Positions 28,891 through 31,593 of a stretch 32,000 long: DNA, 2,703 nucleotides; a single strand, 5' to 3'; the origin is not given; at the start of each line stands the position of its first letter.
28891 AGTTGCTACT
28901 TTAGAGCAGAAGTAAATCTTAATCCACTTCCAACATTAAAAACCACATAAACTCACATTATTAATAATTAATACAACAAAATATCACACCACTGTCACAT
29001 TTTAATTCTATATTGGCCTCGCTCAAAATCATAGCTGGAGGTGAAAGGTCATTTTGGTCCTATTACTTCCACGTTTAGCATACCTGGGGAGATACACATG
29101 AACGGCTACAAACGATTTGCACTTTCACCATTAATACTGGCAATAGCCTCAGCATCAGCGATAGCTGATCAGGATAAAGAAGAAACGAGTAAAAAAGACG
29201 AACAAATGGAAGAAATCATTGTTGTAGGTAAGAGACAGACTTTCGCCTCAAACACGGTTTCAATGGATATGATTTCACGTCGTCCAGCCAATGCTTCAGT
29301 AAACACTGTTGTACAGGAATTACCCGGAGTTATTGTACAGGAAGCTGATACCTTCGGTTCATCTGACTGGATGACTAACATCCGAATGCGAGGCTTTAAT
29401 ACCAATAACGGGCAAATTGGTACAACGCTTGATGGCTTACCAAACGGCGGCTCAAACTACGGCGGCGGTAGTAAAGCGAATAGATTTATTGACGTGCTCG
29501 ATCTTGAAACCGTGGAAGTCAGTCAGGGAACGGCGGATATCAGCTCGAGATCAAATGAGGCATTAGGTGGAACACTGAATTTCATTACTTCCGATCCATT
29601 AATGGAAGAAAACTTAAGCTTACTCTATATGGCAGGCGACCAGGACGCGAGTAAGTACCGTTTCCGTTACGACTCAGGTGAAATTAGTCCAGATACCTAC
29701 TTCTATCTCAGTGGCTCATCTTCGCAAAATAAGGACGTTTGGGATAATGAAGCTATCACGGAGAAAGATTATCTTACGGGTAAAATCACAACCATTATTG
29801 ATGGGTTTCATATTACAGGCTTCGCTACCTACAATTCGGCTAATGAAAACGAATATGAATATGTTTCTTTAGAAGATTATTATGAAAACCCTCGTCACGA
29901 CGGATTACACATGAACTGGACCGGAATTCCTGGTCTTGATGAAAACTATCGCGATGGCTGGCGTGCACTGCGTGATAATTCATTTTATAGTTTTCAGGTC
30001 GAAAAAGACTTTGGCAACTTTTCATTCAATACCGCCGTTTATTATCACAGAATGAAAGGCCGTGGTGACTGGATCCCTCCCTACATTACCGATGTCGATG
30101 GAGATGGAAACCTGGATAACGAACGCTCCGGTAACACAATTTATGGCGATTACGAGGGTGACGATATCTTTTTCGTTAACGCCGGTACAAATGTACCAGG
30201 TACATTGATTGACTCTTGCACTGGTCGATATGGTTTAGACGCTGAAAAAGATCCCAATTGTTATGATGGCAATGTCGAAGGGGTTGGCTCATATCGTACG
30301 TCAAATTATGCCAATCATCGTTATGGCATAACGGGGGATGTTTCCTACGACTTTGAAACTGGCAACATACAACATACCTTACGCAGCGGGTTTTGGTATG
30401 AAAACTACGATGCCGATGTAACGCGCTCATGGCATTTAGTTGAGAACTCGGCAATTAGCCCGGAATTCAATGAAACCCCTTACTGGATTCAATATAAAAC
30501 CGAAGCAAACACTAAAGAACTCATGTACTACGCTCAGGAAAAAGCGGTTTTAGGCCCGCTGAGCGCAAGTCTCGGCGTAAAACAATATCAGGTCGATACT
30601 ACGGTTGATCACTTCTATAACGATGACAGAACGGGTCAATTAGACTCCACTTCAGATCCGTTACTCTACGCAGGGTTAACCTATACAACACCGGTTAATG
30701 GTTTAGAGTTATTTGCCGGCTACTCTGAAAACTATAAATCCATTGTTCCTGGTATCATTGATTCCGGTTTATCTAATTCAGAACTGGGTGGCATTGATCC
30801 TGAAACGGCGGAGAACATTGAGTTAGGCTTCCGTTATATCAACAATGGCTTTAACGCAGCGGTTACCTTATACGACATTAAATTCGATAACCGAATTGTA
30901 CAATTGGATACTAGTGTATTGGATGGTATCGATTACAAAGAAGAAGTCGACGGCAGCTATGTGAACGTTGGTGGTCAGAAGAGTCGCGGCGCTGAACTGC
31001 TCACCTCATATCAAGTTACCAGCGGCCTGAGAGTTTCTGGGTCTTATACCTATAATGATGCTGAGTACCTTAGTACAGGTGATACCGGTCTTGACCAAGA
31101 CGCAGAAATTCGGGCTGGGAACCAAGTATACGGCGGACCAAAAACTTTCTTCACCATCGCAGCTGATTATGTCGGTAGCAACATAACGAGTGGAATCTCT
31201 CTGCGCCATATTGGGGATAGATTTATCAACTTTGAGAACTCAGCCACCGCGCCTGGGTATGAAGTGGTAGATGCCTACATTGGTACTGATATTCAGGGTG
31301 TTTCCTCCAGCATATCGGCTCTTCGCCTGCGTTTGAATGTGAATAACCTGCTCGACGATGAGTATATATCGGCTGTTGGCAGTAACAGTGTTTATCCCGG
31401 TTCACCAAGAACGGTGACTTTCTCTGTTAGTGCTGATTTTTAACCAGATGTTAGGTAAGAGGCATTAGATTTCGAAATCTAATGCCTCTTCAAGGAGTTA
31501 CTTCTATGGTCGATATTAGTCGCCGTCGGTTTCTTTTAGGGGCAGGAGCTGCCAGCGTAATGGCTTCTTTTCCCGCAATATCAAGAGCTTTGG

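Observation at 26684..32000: DeoR regulator + MFS-like transporter divergent from a TonB receptor + Tat-secreted phospholipase C: candidate phospholipid head-group / organophosphate scavenging system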

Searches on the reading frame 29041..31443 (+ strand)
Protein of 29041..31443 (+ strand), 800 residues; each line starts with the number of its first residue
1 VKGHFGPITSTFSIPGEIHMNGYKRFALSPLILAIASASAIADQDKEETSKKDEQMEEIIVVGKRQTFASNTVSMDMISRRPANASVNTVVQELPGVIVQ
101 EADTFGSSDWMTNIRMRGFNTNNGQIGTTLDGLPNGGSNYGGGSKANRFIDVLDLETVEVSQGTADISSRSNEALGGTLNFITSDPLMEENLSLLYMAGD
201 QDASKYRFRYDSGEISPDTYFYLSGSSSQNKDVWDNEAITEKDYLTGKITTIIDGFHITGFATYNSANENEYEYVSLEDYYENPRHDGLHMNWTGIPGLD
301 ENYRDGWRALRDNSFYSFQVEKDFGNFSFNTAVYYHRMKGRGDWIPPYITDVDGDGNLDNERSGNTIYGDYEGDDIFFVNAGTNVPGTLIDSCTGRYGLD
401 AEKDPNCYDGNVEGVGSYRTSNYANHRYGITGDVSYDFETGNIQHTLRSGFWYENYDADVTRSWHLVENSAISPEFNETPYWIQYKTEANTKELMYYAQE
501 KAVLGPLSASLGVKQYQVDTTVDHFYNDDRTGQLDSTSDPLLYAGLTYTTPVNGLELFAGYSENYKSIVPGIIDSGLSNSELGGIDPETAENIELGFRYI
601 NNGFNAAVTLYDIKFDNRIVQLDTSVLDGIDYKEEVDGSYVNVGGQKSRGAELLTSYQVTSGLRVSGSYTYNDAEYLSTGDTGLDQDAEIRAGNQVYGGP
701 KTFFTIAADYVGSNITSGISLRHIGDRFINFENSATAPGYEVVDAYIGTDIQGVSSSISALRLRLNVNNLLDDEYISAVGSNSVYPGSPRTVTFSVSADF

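Call 8: search_protein_families(library=pfam, proteins=[window:29041-31443:+], max_evalue=0.01)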
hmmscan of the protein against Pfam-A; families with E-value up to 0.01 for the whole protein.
window:29041-31443:+ (800 aa): 2 families
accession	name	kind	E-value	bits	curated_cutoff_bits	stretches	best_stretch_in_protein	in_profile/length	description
PF00593.30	TonB_dep_Rec_b-barrel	-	2.6e-34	120.3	27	1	313-770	16-436/436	TonB dependent receptor-like, beta-barrel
PF07715.20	Plug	-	1.3e-11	45.4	23.9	1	67-174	6-104/107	TonB-dependent Receptor Plug Domain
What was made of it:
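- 29098..31443 (+): TonB-dependent outer-membrane receptor of 781 aa, first gene of the TBDR-PLC-HAD operon. Pfam finds Plug and a beta-barrel (call 8).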

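Call 9: search_protein_families(library=ncbifam, proteins=[window:29041-31443:+], max_evalue=0.001)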
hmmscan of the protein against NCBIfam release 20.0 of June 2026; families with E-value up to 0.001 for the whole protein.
window:29041-31443:+ (800 aa): 10 families
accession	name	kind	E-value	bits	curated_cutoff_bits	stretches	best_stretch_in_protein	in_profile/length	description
TIGR01783.1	TonB-siderophor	subfamily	3.8e-46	158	223.5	2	416-800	278-649/649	TonB-dependent siderophore receptor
TIGR01786.1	TonB-hemlactrns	subfamily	4.9e-23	81.4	323.75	2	411-800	320-719/719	TonB-dependent hemoglobin/transferrin/lactoferrin family receptor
TIGR01785.1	TonB-hemin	subfamily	1.4e-22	79.9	316.85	2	419-800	298-677/677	TonB-dependent heme/hemoglobin receptor family protein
NF047944.1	FoxamRcptFoxA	equivalog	1.2e-19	70.1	1300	1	435-800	353-697/697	ferrioxamine B receptor FoxA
NF007465.0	PRK10044.1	equivalog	6.6e-19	67.6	803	1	427-793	371-719/726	ferrichrome porin FhuA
NF010010.0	PRK13483.1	equivalog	2.3e-11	42.4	927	1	585-677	455-551/660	ligand-gated channel protein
NF010011.0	PRK13484.1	equivalog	9e-10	37.4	1197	1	585-678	470-562/682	IreA family TonB-dependent siderophore receptor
NF010048.1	PRK13524.1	subfamily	5.5e-08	31.7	493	1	39-189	23-181/744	FepA family TonB-dependent siderophore receptor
NF010051.0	PRK13528.1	subfamily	9.2e-07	27.5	583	0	36-196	20-184/727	FepA family TonB-dependent siderophore receptor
NF053590.1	TonB_dep_TOL0244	equivalog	8.4e-05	21.4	645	1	585-776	412-581/604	TOL_0244 family TonB-dependent receptor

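Call 38: find_homologous_proteins(query=window:29098-31443:+, max_evalue=1e-10)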
Query window:29098-31443:+ (781 aa): 1393 proteins with E <= 1e-10 among 8000 candidates; the best 120 are listed.
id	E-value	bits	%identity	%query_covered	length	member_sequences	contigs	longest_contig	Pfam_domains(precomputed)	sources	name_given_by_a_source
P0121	0.0e+0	1756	99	100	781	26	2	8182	PF07715.21,PF00593.31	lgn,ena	-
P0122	0.0e+0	1433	79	100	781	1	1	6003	PF07715.21,PF00593.31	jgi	jgi:outer membrane receptor protein involved in Fe transport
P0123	0.0e+0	1422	78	100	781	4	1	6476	PF07715.21,PF00593.31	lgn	-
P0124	0.0e+0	1380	76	100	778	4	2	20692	PF07715.21,PF00593.31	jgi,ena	-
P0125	0.0e+0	1376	75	100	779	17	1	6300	PF07715.21,PF00593.31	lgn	-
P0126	0.0e+0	1371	75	100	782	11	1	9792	PF07715.21,PF00593.31,PF14905.13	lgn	-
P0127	0.0e+0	1367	74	100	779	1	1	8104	PF07715.21,PF00593.31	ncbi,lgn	-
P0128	0.0e+0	1314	71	100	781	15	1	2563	PF07715.21,PF00593.31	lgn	-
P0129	0.0e+0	1165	64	100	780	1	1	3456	PF07715.21,PF00593.31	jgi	jgi:outer membrane receptor protein involved in Fe transport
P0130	2.3e-263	895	53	99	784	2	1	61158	PF07715.21,PF00593.31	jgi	-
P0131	2.3e-254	865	51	100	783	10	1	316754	PF07715.21,PF00593.31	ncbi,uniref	ncbi:TonB-dependent receptor [Bowmanella denitrificans]|uniref:TonB-dependent receptor n=1 Tax=Bowma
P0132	9.1e-253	860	53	99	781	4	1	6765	PF07715.21,PF00593.31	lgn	-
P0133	6.4e-250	850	52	99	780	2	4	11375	PF07715.21,PF00593.31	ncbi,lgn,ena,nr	ncbi:MAG: hypothetical protein B7X54_05565 [Idiomarina sp. 34-48-12]|nr:MAG: hypothetical protein B7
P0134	1.4e-244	832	51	99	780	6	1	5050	PF07715.21,PF00593.31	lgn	-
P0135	7.1e-219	747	48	100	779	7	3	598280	PF07715.21,PF00593.31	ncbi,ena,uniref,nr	ncbi:TonB-dependent receptor [Pseudaquidulcibacter saccharophilus]|uniref:TonB-dependent receptor n=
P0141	6.4e-207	708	46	95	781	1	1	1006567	PF07715.21,PF00593.31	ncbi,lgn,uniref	ncbi:TonB-dependent receptor domain-containing protein [Phenylobacterium sp.]|uniref:TonB-dependent 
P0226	4.4e-190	652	44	97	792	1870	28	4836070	PF07715.21,PF00593.31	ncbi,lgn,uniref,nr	ncbi:TPA: TonB-dependent receptor [Stenotrophomonas maltophilia]|uniref:TonB-dependent receptor doma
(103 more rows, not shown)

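Call 39: find_encoding_contigs(protein=P0226, flank=7000, max_places=1)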
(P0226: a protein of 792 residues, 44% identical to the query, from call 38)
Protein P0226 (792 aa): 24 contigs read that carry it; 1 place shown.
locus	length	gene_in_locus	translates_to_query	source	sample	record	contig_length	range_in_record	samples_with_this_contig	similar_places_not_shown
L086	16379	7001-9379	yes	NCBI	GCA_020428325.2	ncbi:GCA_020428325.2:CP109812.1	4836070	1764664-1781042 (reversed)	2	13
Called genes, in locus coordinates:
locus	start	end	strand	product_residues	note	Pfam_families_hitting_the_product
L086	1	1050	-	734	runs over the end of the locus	PF07715:Plug, PF00593:TonB_dep_Rec_b-barrel, PF14905:OMP_b-brl_3 (weak)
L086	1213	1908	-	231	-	PF06821:Ser_hydrolase (weak), PF12146:Hydrolase_4 (faint), PF12697:Abhydrolase_6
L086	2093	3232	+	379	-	PF01306:LacY_symp (weak), PF07690:MFS_1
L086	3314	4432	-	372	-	PF02129:Peptidase_S15 (weak), PF00561:Abhydrolase_1, PF12146:Hydrolase_4, PF12697:Abhydrolase_6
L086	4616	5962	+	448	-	PF13442:Cytochrome_CBB3 (faint), PF00034:Cytochrom_C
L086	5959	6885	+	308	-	PF21342:SoxA-TsdA_cyt-c, PF13442:Cytochrome_CBB3 (weak), PF00034:Cytochrom_C (weak)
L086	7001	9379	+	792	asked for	PF07715:Plug, PF00593:TonB_dep_Rec_b-barrel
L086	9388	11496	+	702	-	PF04185:Phosphoesterase, PF05506:PLipase_C_C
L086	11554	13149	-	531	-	PF16655:PhoD_N, PF09423:PhoD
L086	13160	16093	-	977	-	PF07660:STN (weak), PF07715:Plug, PF00593:TonB_dep_Rec_b-barrel, PF14905:OMP_b-brl_3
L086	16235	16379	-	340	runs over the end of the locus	PF16220:DUF4880, PF04773:FecR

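Call 40: find_encoding_contigs(protein=P0131, flank=7000, max_places=1)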
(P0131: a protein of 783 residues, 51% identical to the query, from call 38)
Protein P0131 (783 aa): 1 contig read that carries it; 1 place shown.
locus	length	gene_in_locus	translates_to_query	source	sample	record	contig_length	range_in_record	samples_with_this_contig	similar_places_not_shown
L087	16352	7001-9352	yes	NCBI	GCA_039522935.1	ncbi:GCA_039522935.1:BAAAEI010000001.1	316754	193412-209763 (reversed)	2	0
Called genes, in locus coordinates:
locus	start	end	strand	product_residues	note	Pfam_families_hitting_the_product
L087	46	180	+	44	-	-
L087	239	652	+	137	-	PF04828:GFA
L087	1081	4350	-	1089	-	PF00930:DPPIV_N (faint), PF08450:SGL (faint), PF26549:Tricorn_N, PF26549:Tricorn_N (weak), PF26550:Tricorn_2nd, PF14684:Tricorn_C1, PF14685:PDZ_Tricorn, PF03572:Peptidase_S41, +2 more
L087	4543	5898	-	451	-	PF00875:DNA_photolyase, PF03441:FAD_binding_7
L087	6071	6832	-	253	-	PF08220:HTH_DeoR, PF08279:HTH_11, PF00455:DeoRC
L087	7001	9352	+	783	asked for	PF07715:Plug, PF00593:TonB_dep_Rec_b-barrel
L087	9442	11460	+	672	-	PF04185:Phosphoesterase, PF05506:PLipase_C_C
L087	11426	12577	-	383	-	PF01266:DAO (weak), PF01494:FAD_binding_3, PF13450:NAD_binding_8 (weak)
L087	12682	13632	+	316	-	PF00126:HTH_1, PF03466:LysR_substrate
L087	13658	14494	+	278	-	PF00756:Esterase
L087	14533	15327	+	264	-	PF00905:Transpeptidase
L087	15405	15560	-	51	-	-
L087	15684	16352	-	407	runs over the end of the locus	PF01321:Creatinase_N, PF00557:Peptidase_M24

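Call 41: find_encoding_contigs(protein=P0141, flank=7000, max_places=1)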
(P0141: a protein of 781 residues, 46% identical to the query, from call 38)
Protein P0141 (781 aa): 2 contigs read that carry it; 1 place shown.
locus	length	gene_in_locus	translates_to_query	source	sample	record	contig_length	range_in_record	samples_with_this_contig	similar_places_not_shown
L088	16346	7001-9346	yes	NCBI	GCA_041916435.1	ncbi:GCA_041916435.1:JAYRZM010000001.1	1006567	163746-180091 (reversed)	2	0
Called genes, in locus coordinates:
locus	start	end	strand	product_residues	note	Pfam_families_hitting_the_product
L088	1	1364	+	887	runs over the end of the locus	PF02629:CoA_binding, PF13380:CoA_binding_2, PF13607:Succ_CoA_lig, PF19045:Ligase_CoA_2, PF13549:ATP-grasp_5, PF13302:Acetyltransf_3, PF13420:Acetyltransf_4 (weak), PF00583:Acetyltransf_1, +1 more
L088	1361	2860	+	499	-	PF13493:DUF4118, PF00989:PAS, PF08448:PAS_4, PF13188:PAS_8 (faint), PF13426:PAS_9, PF00512:HisKA, PF02518:HATPase_c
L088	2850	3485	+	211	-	PF00072:Response_reg, PF08281:Sigma70_r4_2 (weak), PF00196:GerE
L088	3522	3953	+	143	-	PF00072:Response_reg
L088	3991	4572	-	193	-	PF02525:Flavodoxin_2, PF03358:FMN_red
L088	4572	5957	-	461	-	PF04055:Radical_SAM, PF06969:HemN_C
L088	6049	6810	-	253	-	PF08220:HTH_DeoR, PF08279:HTH_11, PF19187:HTH_PafC (weak), PF00455:DeoRC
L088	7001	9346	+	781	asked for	PF07715:Plug, PF00593:TonB_dep_Rec_b-barrel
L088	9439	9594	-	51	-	PF03597:FixS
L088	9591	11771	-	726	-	PF00403:HMA, PF00122:E1-E2_ATPase, PF00702:Hydrolase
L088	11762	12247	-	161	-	PF05751:FixH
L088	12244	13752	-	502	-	PF12801:Fer4_5, PF13187:Fer4_9 (faint), PF13534:Fer4_17 (faint), PF13746:Fer4_18, PF13183:Fer4_8 (faint), PF11614:FixG_C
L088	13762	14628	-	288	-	PF14715:FixP_N, PF00034:Cytochrom_C, PF13442:Cytochrome_CBB3, PF00034:Cytochrom_C (weak), PF13442:Cytochrome_CBB3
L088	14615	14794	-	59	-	PF05545:FixQ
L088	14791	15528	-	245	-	PF02433:FixO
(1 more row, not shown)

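Call 52: find_related_loci(query=A3, collection=metagenome_contigs, flank=7000)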
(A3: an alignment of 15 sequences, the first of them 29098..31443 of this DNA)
Query A3 (781 aa) in metagenome_contigs; peptide patterns used: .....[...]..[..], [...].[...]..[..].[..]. (x = any residue, [..] = any of these).
424 stretches matched a pattern; 145 encode a relative of the query (tblastn E <= 1e-3); the best 80 are kept; 80 distinct loci.
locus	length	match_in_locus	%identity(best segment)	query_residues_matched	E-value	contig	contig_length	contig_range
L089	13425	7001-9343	100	1-781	0e+0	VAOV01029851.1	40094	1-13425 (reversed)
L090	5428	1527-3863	75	1-781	0e+0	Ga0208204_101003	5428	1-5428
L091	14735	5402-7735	76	1-781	0e+0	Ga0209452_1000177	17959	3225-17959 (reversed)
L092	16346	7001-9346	75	1-781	0e+0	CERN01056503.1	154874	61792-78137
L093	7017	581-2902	74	7-781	0e+0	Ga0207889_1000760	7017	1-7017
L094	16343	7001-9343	71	1-781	0e+0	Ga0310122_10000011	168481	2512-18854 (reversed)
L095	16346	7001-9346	53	5-781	0e+0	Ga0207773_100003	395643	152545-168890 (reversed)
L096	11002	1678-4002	52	5-781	0e+0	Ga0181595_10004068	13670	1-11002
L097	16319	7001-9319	48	4-781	0e+0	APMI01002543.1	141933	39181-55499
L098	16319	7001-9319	47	4-781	0e+0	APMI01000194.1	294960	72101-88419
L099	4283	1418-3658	46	37-781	0e+0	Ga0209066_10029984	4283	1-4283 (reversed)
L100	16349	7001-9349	45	5-781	0e+0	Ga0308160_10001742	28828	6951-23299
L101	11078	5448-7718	45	30-781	0e+0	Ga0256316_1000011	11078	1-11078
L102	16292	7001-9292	45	23-781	0e+0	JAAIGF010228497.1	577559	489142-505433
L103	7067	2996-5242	45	37-781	0e+0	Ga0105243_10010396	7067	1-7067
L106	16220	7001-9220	45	38-781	0e+0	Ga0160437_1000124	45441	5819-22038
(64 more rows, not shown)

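Call 60: search_solved_structures(query=L089:11475-12143:+, max_evalue=0.01)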
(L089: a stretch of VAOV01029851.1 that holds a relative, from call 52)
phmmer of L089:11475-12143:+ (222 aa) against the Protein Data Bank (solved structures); distinct sequences matched with E-value up to 0.01: 2.
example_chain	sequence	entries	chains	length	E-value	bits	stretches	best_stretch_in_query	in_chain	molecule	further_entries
3fvv_A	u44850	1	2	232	2.4e-28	102.4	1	1-216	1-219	uncharacterized protein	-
2hsz_A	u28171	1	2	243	0.0035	20.2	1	1-135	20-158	novel predicted phosphatase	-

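Call 63: search_protein_families(library=ncbifam, proteins=[L089:9409-11448:+, L087:9442-11460:+, L086:9388-11496:+, L106:9294-11411:+], max_evalue=1e-10)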
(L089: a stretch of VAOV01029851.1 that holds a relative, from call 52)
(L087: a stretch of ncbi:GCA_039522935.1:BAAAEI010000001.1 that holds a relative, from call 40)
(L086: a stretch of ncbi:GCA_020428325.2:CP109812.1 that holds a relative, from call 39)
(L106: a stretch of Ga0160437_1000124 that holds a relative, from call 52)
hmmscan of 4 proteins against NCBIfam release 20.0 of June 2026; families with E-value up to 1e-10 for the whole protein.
L089:9409-11448:+ (679 aa): 2 families
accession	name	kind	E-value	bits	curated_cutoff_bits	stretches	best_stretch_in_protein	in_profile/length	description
TIGR03396.1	PC_PLC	equivalog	2.7e-233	776.3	580.25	1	5-678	2-676/688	phosphocholine-specific phospholipase C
TIGR03397.1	acid_phos_Burk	subfamily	6e-27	94.9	362.75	0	255-359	308-408/483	acid phosphatase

L087:9442-11460:+ (672 aa): 2 families
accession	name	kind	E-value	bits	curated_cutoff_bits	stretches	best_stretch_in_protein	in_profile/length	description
TIGR03396.1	PC_PLC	equivalog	4.1e-228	759.2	580.25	1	5-670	2-675/688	phosphocholine-specific phospholipase C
TIGR03397.1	acid_phos_Burk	subfamily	3.4e-29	102.4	362.75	0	219-359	261-408/483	acid phosphatase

L086:9388-11496:+ (702 aa): 2 families
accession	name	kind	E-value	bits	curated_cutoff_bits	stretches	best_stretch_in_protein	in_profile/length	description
TIGR03396.1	PC_PLC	equivalog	1.1e-251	837.1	580.25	1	6-693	3-688/688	phosphocholine-specific phospholipase C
TIGR03397.1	acid_phos_Burk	subfamily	1.4e-28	100.3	362.75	1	227-358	270-408/483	acid phosphatase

L106:9294-11411:+ (705 aa): 2 families
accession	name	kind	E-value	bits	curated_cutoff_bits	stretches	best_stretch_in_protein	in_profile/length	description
TIGR03396.1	PC_PLC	equivalog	1.1e-252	840.3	580.25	1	6-701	3-686/688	phosphocholine-specific phospholipase C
TIGR03397.1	acid_phos_Burk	subfamily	4.1e-28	98.8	362.75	1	285-372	325-408/483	acid phosphatase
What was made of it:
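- On PlcH/PlcN-type phosphocholine-specific phospholipase C (NCBIfam TIGR03396): L089:9409-11448 (679 aa, 99% identical to the window fragment) scores 776.3 bits against a cut-off of 580.25 (call 63). The AcpA-type model TIGR03397 scores only 94.9 bits against a cut-off of 362.75 (call 63).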

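Call 73: search_solved_structures(query=A3, max_evalue=0.00001)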
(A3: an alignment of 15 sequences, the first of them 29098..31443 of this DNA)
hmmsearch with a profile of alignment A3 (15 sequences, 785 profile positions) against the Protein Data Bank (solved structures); distinct sequences matched with E-value up to 0.00001: 27.
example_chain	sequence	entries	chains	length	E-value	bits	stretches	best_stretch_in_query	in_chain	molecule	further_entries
6i96_A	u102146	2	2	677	5.4e-27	97.7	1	423-785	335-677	Metal-pseudopaline receptor CntO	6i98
6i97_A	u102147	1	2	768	8.4e-27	97.1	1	423-785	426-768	Metal-pseudopaline receptor CntO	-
6z8a_A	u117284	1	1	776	8.8e-27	97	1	423-785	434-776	Ferrioxamine receptor FoxA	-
8b43_A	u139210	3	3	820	1.1e-26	96.7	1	423-785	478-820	Metal-pseudopaline receptor CntO | Ferrioxamine receptor FoxA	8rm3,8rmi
3qlb_A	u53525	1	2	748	3.3e-18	68.7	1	571-782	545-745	Enantio-pyochelin receptor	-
1pnz_A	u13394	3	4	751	1.2e-17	66.8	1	473-780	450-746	Iron(III) dicitrate transport protein fecA precursor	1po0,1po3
1kmo_A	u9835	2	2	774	1.4e-17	66.6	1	473-780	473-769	Iron(III) dicitrate transport protein fecA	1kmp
6v81_A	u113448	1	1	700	3.7e-16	61.9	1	569-765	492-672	Probable TonB-dependent receptor YncD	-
9c4o_A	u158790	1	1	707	1.4e-15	60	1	569-765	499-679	Pyrroloquinoline quinone transporter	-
8a8c_A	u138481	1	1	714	1.9e-15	59.6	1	622-782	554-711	Ferrichrome outer membrane transporter/phage receptor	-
1by3_A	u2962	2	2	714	2.1e-15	59.4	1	622-782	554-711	PROTEIN (FERRICHROME-IRON RECEPTOR PRECURSOR (FHUA)) | FERRIC HYDROXAMATE UPTAKE PROTEIN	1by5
1qff_A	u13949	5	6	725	2.2e-15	59.3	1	623-782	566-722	FERRIC HYDROXAMATE UPTAKE RECEPTOR | PROTEIN (FERRIC HYDROXAMATE UPTAKE RECEPTOR) | FERRIC HYDROXAMATE RECEPTOR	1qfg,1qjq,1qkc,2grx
2fcp_A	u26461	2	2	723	2.2e-15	59.3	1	623-782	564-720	PROTEIN (FERRIC HYDROXAMATE UPTAKE RECEPTOR) | FhuA iron-ferrichrome transporter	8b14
8a60_A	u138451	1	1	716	2.4e-15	59.2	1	622-782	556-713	Ferrichrome outer membrane transporter/phage receptor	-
1fi1_A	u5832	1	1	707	3.6e-15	58.6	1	623-782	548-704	FERRICHROME-IRON RECEPTOR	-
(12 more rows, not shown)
